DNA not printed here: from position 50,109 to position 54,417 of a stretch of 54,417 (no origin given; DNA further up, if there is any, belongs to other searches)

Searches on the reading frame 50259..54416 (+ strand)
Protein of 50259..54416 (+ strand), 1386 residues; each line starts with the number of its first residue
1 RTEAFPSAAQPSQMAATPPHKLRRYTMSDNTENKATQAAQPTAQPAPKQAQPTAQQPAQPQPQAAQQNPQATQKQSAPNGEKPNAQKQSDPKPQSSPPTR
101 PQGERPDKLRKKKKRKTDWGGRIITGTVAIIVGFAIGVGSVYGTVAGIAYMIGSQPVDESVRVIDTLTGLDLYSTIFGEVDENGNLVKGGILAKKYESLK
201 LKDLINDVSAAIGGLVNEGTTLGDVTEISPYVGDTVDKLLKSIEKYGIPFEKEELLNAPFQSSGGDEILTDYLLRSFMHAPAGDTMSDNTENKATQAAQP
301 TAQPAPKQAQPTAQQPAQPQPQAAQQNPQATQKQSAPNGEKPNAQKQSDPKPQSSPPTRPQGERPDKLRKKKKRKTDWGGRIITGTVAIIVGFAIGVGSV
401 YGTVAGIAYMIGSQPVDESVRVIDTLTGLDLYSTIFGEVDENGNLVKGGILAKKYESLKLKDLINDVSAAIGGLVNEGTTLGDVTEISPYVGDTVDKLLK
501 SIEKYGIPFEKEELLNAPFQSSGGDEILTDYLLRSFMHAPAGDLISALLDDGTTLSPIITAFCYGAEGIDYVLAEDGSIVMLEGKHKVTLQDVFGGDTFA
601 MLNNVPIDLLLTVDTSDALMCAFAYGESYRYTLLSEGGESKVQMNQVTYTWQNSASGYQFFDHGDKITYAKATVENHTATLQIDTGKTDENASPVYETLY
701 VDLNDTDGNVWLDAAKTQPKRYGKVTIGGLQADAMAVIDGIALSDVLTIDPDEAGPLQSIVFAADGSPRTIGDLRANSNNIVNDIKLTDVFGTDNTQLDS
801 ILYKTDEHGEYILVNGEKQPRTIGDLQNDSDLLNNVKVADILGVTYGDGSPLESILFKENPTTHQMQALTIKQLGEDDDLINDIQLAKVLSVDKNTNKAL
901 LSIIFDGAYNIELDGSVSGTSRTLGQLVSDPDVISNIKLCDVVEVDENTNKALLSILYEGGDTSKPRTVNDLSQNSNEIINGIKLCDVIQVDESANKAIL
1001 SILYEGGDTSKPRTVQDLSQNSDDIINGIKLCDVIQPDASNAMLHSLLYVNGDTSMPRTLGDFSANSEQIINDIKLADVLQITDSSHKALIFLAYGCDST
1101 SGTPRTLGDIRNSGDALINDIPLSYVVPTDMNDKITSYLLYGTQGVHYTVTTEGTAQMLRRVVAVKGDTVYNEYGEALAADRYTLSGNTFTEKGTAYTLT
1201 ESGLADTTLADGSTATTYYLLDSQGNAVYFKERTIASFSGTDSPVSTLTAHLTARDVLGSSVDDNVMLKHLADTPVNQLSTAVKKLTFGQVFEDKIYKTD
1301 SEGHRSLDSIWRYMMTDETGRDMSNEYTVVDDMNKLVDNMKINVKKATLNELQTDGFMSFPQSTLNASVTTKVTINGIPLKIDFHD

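Call 31: search_protein_families(library=pfam, proteins=[window:50259-54416:+])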
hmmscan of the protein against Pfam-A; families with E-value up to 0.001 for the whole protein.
window:50259-54416:+ (1386 aa): 1 family
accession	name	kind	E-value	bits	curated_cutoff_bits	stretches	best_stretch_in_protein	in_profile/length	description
PF09247.16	TBP-binding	-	0.00035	21.2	25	0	168-191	9-31/60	TATA box-binding protein binding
